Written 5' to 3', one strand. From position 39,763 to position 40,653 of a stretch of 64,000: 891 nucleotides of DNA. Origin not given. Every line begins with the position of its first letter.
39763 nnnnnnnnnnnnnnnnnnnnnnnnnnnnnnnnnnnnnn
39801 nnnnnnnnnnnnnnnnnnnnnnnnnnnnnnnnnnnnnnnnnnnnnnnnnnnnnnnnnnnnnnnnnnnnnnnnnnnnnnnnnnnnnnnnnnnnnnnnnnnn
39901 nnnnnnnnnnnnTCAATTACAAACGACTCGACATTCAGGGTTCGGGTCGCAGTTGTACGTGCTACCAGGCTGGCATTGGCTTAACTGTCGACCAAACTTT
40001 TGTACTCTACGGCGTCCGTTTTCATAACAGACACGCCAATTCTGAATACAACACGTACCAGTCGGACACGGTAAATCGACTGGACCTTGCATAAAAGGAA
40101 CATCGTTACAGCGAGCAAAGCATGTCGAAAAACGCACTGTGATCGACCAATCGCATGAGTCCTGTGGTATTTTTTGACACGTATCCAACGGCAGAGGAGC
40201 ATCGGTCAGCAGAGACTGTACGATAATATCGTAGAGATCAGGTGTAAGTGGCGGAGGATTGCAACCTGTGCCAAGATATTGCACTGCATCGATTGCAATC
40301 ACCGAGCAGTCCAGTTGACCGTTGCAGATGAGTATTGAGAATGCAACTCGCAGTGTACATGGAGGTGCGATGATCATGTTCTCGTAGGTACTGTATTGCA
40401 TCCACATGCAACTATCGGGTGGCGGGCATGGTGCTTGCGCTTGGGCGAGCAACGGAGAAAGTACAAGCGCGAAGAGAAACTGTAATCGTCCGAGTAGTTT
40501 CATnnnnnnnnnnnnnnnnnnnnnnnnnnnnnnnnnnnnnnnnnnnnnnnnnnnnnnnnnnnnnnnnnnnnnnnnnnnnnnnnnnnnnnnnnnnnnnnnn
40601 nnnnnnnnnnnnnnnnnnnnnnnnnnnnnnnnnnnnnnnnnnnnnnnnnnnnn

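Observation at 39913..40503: Secreted 18-cysteine protein of unknown family leading the island operon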

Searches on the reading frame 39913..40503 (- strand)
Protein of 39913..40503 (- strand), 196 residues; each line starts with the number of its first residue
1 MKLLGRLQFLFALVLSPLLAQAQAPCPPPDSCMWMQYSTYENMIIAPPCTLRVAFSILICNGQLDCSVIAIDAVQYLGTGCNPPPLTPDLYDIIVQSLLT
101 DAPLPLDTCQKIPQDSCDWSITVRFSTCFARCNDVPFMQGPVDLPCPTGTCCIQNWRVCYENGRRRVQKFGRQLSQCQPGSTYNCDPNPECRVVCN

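Call 5: search_protein_families(library=pfam, proteins=[window:39913-40503:-], max_evalue=1)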
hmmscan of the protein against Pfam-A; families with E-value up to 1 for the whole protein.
window:39913-40503:- (196 aa): 0 families

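Call 6: search_protein_families(library=ncbifam, proteins=[window:39913-40503:-], max_evalue=1)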
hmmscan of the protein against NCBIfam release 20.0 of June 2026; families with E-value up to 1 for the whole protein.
window:39913-40503:- (196 aa): 0 families

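Call 7: find_homologous_proteins(query=window:39913-40503:-, max_evalue=0.01)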
Query window:39913-40503:- (196 aa): 1 proteins with E <= 0.01 among 51 candidates.
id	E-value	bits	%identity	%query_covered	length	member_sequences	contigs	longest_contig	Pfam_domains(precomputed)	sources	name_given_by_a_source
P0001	2.3e-131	454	99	100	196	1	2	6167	-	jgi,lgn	-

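Call 8: search_solved_structures(query=window:39913-40503:-, max_evalue=10)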
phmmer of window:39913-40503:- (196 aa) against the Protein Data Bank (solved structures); distinct sequences matched with E-value up to 10: 0.

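Call 11: find_encoding_contigs(protein=P0001, flank=10000)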
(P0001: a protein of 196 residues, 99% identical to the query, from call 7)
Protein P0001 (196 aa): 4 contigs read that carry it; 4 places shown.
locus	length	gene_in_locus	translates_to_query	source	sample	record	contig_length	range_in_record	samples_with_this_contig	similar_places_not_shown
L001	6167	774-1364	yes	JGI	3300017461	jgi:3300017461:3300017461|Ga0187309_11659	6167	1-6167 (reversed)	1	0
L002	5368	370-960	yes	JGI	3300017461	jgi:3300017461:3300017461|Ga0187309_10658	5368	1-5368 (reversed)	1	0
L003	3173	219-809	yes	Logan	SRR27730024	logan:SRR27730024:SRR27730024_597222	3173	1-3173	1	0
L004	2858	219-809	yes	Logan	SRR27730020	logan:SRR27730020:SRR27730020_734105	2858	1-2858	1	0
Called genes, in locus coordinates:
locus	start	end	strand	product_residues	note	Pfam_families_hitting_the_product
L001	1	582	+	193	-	?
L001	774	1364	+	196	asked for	-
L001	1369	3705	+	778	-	PF02012:BNR (faint), PF14870:PSII_BNR (faint), PF25852:DUF6242_C (faint), PF15902:Sortilin-Vps10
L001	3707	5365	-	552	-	PF00932:LTD, PF13860:FlgD_ig (weak)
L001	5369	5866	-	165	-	PF01590:GAF, PF13185:GAF_2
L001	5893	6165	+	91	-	?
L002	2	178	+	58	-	?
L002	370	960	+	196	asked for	-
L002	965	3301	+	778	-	PF02012:BNR (faint), PF14870:PSII_BNR (faint), PF25852:DUF6242_C (faint), PF15902:Sortilin-Vps10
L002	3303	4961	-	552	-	PF00932:LTD, PF13860:FlgD_ig (weak)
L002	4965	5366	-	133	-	?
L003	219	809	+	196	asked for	-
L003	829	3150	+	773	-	PF02012:BNR (faint), PF14870:PSII_BNR (faint), PF25852:DUF6242_C (faint), PF15902:Sortilin-Vps10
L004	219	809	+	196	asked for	-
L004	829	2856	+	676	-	?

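Call 16: search_protein_representatives(protein=window:39913-40503:-)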
Query: 196 residues. Proteins with E-value up to 0.001 (for the whole library): 3; up to 1e-10: 2; up to 1e-30: 2. The best 3 are listed.
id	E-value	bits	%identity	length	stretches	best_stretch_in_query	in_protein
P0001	7.3e-132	453.8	99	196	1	1-196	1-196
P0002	1.9e-32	128.9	43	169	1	24-195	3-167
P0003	5.3e-04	35.9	27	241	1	13-196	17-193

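Call 17: predict_structure(protein=window:39913-40503:-)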
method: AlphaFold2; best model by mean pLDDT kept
length: 196 residues; sequences in the alignment: 1
mean_pLDDT: 41.5   pTM: 0.28
mean pLDDT of the five models: 41.5, 39.0, 36.8, 35.3, 34.4
residues with pLDDT >= 90: 0; 70-90: 0; 50-70: 45; < 50: 151
segments of 3 or more residues with pLDDT < 50: 17-84, 99-101, 114-174, 181-193
pLDDT, mean of each block of 10 residues (from residue 1): 56 47 35 33 38 44 32 38 50 53 50 46 37 28 26 36 39 50 43 51
secondary structure, 60 per line:
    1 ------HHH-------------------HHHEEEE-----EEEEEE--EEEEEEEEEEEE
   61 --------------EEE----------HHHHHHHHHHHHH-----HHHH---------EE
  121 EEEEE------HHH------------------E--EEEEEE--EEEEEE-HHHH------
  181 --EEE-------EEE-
elements in order: E32-35 E41-46 E49-60 E75-77 H88-100 H106-109 E119-125 E156-161 E164-169 H171-174 E183-185 E193-195

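Call 20: find_encoding_contigs(protein=P0002, flank=10000)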
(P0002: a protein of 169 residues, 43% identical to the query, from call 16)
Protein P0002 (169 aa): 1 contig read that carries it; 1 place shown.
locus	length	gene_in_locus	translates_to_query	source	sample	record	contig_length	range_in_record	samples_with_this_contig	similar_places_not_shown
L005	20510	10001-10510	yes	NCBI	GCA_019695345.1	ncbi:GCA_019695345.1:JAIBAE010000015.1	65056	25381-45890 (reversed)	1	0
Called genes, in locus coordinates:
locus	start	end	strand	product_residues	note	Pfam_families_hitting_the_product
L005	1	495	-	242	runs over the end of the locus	PF03703:bPH_2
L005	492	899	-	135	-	PF03703:bPH_2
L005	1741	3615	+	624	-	PF06580:His_kinase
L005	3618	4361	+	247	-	PF00072:Response_reg, PF04397:LytTR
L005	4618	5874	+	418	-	-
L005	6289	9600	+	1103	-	PF23237:HYR_4C (faint), PF18962:Por_Secre_tail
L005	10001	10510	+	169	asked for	-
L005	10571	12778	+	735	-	PF14870:PSII_BNR (faint)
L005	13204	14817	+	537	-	-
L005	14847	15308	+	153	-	-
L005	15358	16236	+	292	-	PF03372:Exo_endo_phos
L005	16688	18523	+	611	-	PF18962:Por_Secre_tail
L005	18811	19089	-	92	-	PF00583:Acetyltransf_1 (weak), PF13673:Acetyltransf_10 (weak), PF13508:Acetyltransf_7 (weak), PF14542:Acetyltransf_CG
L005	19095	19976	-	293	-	PF02678:Pirin, PF05726:Pirin_C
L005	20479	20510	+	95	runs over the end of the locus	-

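Call 21: find_encoding_contigs(protein=P0003, flank=10000)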
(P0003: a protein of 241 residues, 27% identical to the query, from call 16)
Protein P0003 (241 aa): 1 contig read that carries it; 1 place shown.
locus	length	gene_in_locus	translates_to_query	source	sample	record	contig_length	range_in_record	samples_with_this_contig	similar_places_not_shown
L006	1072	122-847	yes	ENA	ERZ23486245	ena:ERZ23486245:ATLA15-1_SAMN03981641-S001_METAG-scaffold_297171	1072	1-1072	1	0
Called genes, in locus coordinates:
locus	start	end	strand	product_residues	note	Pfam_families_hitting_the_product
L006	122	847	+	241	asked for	-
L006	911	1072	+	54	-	?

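Call 22: find_homologous_proteins(query=A2, max_evalue=0.1)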
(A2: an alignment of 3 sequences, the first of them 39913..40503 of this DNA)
Query A2 (3 sequences) (196 aa, profile of the alignment): 3 proteins with E <= 0.1 among 2057 candidates.
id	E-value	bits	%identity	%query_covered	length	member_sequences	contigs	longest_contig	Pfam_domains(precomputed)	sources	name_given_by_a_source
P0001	5.7e-93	328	99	100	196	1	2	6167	-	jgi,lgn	-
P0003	6.3e-82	292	25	100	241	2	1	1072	-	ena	-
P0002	4.9e-77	276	41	89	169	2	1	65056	-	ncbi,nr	ncbi:MAG: hypothetical protein K1X91_05635 [Bacteriodetes bacterium]|nr:hypothetical protein [Bacter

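Call 30: find_related_loci(query=A3, collection=metagenome_contigs, flank=6000)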
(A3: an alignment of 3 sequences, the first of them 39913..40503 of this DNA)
Query A3 (196 aa) in metagenome_contigs; peptide patterns used: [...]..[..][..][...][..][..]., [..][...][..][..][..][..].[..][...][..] (x = any residue, [..] = any of these).
347 stretches matched a pattern, but none encodes a relative of the query by tblastn (E <= 1e-3).

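Call 31: find_related_loci(query=A3, collection=genome_contigs, flank=8000)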
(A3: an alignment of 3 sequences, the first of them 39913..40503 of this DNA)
Query A3 (196 aa) in genome_contigs; peptide patterns used: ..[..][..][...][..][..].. (x = any residue, [..] = any of these).
10 stretches matched a pattern; 1 encode a relative of the query (tblastn E <= 1e-3); 1 distinct loci.
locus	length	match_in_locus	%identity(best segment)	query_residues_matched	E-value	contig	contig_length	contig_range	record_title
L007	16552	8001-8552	40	1-195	5e-38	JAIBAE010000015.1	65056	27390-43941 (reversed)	MAG: Bacteroidota bacterium isolate SSF3 NODE_7729_length_65056_cov_7.164888, whole genome shotgun sequence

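Call 45: search_protein_families(library=padloc, proteins=[window:39913-40503:-, P0003, L005:9947-10510:+], max_evalue=1)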
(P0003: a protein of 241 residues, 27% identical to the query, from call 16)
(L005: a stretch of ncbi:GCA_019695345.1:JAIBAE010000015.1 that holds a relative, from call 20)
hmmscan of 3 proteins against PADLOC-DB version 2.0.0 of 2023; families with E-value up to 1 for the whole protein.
window:39913-40503:- (196 aa): 0 families

P0003 (241 aa): 0 families

L005:9947-10510:+ (187 aa): 0 families

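Call 46: search_protein_families(library=pfam, proteins=[P0003, L005:9947-10510:+, L005:10571-12778:+, L005:13204-14817:+, L005:14847-15308:+, L005:4618-5874:+], max_evalue=1)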
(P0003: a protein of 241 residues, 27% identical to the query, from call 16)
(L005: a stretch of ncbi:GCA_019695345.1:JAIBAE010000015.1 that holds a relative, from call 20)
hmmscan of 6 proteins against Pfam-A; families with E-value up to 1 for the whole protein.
P0003 (241 aa): 1 family
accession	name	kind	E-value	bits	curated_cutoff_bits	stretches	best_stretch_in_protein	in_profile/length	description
PF07910.19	Peptidase_C78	-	0.091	12.8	29.1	1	60-91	6-39/200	Peptidase family C78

L005:9947-10510:+ (187 aa): 0 families

L005:10571-12778:+ (735 aa): 3 families
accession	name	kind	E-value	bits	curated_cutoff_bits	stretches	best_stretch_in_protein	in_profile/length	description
PF15902.12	Sortilin-Vps10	-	6.1e-14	52.1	33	5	373-482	3-109/446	Sortilin, neurotensin receptor 3,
PF14870.12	PSII_BNR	-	1.8e-11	44.3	27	2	29-297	7-267/303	Photosynthesis system II assembly factor YCF48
PF12217.14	End_beta_propel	-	6.7e-05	22.4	24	1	191-259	167-237/367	Catalytic beta propeller domain of bacteriophage endosialidase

L005:13204-14817:+ (537 aa): 3 families
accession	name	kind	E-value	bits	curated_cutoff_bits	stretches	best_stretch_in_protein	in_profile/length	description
PF00805.28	Pentapeptide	-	0.047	13.7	20.2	1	422-447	1-26/40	Pentapeptide repeats (8 copies)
PF08429.16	PLU-1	-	0.17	11.5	28.5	1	148-221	215-298/338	PLU-1-like protein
PF12300.13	RhlB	-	0.34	11.6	25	1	40-99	22-81/181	ATP-dependent RNA helicase RhlB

L005:14847-15308:+ (153 aa): 0 families

L005:4618-5874:+ (418 aa): 2 families
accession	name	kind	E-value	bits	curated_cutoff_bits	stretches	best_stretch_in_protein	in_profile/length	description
PF19011.5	DUF5740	-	0.084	13.6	26.5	1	133-176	34-75/94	Family of unknown function (DUF5740)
PF03413.25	PepSY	-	0.084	13.6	24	0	194-212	35-57/60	Peptidase propeptide and YPEB domain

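Call 47: search_protein_families(library=phrogs, proteins=[window:39913-40503:-, P0003, L005:9947-10510:+], max_evalue=1)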
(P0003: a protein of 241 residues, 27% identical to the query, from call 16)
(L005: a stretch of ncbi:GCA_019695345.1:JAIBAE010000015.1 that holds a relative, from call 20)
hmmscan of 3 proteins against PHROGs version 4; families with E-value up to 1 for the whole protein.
window:39913-40503:- (196 aa): 0 families

P0003 (241 aa): 1 family
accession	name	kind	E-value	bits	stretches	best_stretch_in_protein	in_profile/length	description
phrog_18943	-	unknown function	0.014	17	1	150-200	34-81/101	-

L005:9947-10510:+ (187 aa): 1 family
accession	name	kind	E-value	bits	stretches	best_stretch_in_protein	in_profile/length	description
phrog_30134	-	unknown function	0.015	16.2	1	86-157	42-111/161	-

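Call 48: predict_structure(alignment_id=A4)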
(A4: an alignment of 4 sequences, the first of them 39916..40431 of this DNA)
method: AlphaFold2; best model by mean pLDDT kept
length: 172 residues; sequences in the alignment: 4
mean_pLDDT: 61.6   pTM: 0.63
mean pLDDT of the five models: 61.6, 60.1, 56.5, 55.9, 55.7
residues with pLDDT >= 90: 0; 70-90: 61; 50-70: 72; < 50: 39
segments of 3 or more residues with pLDDT < 50: 1-4, 104-126, 154-164
pLDDT, mean of each block of 10 residues (from residue 1): 53 63 66 69 72 63 70 73 58 74 48 36 54 79 78 44 49 51
secondary structure, 60 per line:
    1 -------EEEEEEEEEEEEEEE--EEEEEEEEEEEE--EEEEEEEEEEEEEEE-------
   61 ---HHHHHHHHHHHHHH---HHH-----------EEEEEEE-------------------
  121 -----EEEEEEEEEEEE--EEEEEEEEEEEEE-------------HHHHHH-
elements in order: E8-22 E25-36 E39-53 H64-77 E95-101 E126-137 E140-152 H166-171

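Call 53: fold_search(model_id=the predicted structure, library=pdb)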
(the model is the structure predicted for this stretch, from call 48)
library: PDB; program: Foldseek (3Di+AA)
matches with E <= 10: 325; with E <= 0.001: 0
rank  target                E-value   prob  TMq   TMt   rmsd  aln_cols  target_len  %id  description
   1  2qm4_B                1.2e-01  0.07  0.12  0.10  13.8       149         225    9  Crystal structure of human XLF/Cernunnos, a non-homologous end-joining factor (released 2007-12-11)
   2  9ksn_A                2.3e-01  0.08  0.15  0.11  15.2       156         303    7  Crystal structure of meso-diaminopimelate dehydrogenase from Bacillus thermozeamaize mutant M9 complexed with NADP+ (released 2025-05-21)
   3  4ffe_X                2.6e-01  0.11  0.18  0.20  14.1       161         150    6  The structure of cowpox virus CPXV018 (OMCP) (released 2012-06-20)
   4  7bx1                  2.9e-01  0.11  0.19  0.12  17.4       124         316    6  Crystal structure of RTT109 from Candida albicans (released 2021-04-21)
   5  7bwz                  3.3e-01  0.13  0.23  0.15  16.7       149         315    8  Crystal structure of RTT109 from CANDIDA ALBICANS (released 2021-04-21)
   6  8q2c_A                3.3e-01  0.11  0.17  0.17  11.3       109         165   18  Crystal structure of the E. coli PqiC Lipoprotein (released 2023-09-20)
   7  3w03_A                3.7e-01  0.06  0.14  0.11  13.2       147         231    7  XLF-XRCC4 complex (released 2012-11-07)
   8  2qm4_A                3.7e-01  0.06  0.14  0.11  13.2       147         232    7  Crystal structure of human XLF/Cernunnos, a non-homologous end-joining factor (released 2007-12-11)
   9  6a97_A                3.7e-01  0.02  0.12  0.08  21.7       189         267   10  Crystal structure of MHC-like MILL2 (released 2018-12-05)
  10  7qoo_P                4.3e-01  0.04  0.16  0.13  24.9       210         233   11  Structure of the human inner kinetochore CCAN complex (released 2022-06-08)
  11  3d2l_C                4.6e-01  0.10  0.16  0.12  16.2       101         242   11  Crystal structure of SAM-dependent methyltransferase (ZP_00538691.1) from EXIGUOBACTERIUM SP. 255-15 at 1.90 A resolut (released 2008-05-20)
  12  9q3g_A                4.6e-01  0.04  0.16  0.06  18.7       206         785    9  Cryo-EM structure of human AGO1 in complex with guide RNA (released 2025-10-29)
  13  3wb9_A                5.1e-01  0.08  0.18  0.13  15.0       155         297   10  Crystal Structures of meso-diaminopimelate dehydrogenase from Symbiobacterium thermophilum (released 2014-03-26)
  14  3qm0                  5.4e-01  0.12  0.22  0.13  17.2       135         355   13  Crystal structure of RTT109-AC-CoA complex (released 2011-02-16)
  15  8q2d_B                5.4e-01  0.10  0.19  0.19  11.4       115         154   16  Crystal structure of the E. coli PqiC Lipoprotein residues 17-187 (released 2023-09-20)
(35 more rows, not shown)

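Call 61: search_solved_structures(query=A3, max_evalue=10)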
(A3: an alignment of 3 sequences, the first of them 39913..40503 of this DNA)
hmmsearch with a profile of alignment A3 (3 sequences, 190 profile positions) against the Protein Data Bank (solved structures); distinct sequences matched with E-value up to 10: 0.

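Call 65: fold_search(model_id=the predicted structure, library=viral)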
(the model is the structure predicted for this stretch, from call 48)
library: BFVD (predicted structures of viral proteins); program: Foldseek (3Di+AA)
matches with E <= 10: 779; with E <= 0.001: 0
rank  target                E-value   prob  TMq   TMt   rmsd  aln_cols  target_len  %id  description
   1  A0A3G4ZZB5            2.5e-02  0.35  0.23  0.19  20.4       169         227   16  Uncharacterized protein [Gaeavirus sp.]
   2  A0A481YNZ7            5.6e-02  0.28  0.21  0.10  20.6       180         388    6  Ribonuclease III [Pithovirus LCDPAC01]
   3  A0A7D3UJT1            7.4e-02  0.12  0.18  0.08  23.1       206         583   13  (no name in the UniProt tables at hand)
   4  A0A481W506            7.9e-02  0.13  0.20  0.10  16.9       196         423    7  Uncharacterized protein [Pseudomonas phage Psa21]
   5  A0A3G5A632            1.3e-01  0.06  0.15  0.14  19.8       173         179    8  Uncharacterized protein [Hyperionvirus sp.]
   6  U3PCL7                1.5e-01  0.10  0.15  0.17  17.6       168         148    9  (no name in the UniProt tables at hand)
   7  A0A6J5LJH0            1.6e-01  0.08  0.17  0.16  20.2       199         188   10  Uncharacterized protein [uncultured Caudovirales phage]
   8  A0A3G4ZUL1            1.7e-01  0.13  0.18  0.14  14.9       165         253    8  Uncharacterized protein [Barrevirus sp.]
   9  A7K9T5                1.8e-01  0.25  0.24  0.31  15.9       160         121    6  Uncharacterized protein z675R [Chlorovirus heliozoae]
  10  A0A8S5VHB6            1.8e-01  0.08  0.17  0.13  15.3       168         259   11  Uncharacterized protein [Myoviridae sp. ctkfK18]
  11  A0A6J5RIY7            1.9e-01  0.69  0.27  0.51  12.3       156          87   10  Uncharacterized protein [uncultured Caudovirales phage]
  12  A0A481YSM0            1.9e-01  0.11  0.20  0.18  15.1       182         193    8  Uncharacterized protein [Marseillevirus LCMAC101]
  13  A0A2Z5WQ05            2.2e-01  0.05  0.16  0.08  21.9       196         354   10  (no name in the UniProt tables at hand)
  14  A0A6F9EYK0            2.3e-01  0.10  0.14  0.20  19.8       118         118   14  LO1a [Barramundi adomavirus]
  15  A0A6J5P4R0            2.4e-01  0.06  0.17  0.10  21.6       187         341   11  Uncharacterized protein [uncultured Caudovirales phage]
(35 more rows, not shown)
